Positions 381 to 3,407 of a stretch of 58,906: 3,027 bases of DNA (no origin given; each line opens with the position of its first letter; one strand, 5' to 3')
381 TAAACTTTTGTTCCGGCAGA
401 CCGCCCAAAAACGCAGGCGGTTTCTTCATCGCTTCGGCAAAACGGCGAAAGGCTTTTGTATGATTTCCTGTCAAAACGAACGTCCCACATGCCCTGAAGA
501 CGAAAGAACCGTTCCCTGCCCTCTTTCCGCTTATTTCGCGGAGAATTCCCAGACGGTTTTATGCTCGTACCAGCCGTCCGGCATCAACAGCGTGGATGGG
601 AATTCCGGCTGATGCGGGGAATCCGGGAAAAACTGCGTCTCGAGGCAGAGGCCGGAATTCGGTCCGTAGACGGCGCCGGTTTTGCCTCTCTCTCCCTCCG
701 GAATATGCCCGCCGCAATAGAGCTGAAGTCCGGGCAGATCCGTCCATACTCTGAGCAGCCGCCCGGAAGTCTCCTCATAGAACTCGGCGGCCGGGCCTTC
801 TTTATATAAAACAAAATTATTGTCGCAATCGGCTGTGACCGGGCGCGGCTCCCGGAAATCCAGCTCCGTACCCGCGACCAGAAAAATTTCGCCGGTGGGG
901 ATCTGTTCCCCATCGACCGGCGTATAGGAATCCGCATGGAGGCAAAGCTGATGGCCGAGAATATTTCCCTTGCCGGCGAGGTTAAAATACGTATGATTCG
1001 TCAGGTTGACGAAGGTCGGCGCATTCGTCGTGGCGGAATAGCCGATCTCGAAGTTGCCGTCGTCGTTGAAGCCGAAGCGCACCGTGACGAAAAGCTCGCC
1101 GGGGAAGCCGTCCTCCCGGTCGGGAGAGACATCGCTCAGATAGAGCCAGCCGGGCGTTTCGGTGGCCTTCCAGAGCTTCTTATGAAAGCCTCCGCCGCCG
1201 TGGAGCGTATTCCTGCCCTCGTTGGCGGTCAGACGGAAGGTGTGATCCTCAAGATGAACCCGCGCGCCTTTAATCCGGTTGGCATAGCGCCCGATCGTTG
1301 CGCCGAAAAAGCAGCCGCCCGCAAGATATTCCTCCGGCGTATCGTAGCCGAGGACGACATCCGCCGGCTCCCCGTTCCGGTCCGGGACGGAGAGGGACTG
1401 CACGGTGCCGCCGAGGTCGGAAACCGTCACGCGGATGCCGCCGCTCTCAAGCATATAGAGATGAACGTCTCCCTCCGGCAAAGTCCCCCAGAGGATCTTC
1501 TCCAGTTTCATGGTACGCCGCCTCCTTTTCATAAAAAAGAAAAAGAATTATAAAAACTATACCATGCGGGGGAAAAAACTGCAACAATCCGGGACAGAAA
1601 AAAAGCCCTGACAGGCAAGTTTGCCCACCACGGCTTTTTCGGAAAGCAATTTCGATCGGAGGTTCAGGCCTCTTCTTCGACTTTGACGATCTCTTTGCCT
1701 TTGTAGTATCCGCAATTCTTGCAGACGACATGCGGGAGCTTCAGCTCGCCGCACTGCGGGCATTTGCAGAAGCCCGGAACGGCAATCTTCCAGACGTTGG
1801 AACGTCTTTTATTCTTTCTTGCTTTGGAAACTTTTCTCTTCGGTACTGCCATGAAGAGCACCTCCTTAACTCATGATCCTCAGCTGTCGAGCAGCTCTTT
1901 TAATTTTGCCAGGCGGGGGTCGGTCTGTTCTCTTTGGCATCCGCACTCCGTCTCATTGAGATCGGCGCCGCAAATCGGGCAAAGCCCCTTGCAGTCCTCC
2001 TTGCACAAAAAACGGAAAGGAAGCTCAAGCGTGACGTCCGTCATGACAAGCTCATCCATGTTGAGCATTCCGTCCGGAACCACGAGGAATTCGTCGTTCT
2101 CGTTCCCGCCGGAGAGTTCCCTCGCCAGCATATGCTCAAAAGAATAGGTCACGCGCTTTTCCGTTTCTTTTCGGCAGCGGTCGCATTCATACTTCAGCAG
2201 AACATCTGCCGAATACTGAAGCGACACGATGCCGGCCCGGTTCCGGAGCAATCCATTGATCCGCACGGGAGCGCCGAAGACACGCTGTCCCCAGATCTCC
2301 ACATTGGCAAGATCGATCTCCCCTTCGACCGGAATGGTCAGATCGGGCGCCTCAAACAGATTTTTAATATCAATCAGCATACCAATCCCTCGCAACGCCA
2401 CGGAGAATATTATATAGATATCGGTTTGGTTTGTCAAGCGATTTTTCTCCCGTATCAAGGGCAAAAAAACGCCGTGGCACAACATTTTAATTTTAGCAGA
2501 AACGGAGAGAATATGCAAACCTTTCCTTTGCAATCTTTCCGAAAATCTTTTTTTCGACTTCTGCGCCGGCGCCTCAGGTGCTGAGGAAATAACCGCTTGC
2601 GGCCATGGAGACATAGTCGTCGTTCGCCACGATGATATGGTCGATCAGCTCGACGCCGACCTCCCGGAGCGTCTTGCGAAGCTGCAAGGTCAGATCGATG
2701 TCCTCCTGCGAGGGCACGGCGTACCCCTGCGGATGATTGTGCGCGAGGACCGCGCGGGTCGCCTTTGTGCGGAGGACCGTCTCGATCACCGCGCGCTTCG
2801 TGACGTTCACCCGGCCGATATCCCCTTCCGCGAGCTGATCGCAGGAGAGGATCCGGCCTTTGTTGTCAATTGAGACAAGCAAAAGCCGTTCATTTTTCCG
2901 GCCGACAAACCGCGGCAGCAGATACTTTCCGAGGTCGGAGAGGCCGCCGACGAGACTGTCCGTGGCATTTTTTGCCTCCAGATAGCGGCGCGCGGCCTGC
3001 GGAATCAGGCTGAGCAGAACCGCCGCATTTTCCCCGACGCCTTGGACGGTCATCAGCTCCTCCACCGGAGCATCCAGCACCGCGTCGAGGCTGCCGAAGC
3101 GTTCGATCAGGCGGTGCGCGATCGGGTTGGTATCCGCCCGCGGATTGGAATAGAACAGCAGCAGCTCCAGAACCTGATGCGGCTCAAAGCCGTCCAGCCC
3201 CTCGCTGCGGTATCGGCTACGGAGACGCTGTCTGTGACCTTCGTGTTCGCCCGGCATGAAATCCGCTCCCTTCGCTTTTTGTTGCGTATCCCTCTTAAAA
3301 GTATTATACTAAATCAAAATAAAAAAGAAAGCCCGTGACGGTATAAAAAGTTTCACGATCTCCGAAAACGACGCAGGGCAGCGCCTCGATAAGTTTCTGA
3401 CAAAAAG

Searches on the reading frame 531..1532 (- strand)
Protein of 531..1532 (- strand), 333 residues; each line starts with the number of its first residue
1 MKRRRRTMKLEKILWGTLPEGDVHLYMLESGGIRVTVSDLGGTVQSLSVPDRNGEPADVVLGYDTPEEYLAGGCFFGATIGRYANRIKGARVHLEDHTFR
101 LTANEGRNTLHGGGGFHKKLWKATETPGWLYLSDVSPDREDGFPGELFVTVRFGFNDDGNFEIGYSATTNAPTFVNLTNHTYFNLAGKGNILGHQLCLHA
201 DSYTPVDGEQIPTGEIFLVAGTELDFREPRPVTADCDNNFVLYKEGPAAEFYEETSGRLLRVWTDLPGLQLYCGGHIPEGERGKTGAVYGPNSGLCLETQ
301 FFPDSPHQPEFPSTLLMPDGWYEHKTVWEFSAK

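Call 46: find_encoding_contigs(protein=window:531-1532:-, flank=10000, max_places=4)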
Protein window:531-1532:- (333 aa): no gene with exactly this product is on record in the collection.

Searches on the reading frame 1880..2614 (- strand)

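Call 61: search_protein_families(library=pfam, proteins=[window:1880-2614:-], max_evalue=0.00001)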
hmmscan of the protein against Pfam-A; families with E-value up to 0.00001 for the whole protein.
window:1880-2614:- (244 aa): 1 family
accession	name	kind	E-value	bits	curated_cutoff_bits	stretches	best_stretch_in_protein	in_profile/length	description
PF02620.22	YceD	-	4.3e-24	85.3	33.2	1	136-241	5-118/119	Large ribosomal RNA subunit accumulation protein YceD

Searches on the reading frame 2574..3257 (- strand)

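Call 61: search_protein_families(library=pfam, proteins=[window:2574-3257:-], max_evalue=0.00001)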
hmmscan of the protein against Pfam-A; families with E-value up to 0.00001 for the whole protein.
window:2574-3257:- (227 aa): 2 families
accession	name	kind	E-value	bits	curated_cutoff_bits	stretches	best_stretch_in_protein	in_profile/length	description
PF04002.20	RadC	-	1.4e-32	112.6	22.1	1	107-222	5-120/121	RadC-like JAB domain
PF12826.13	HHH_2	-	3.9e-06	27.4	27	0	46-79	15-48/64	Helix-hairpin-helix motif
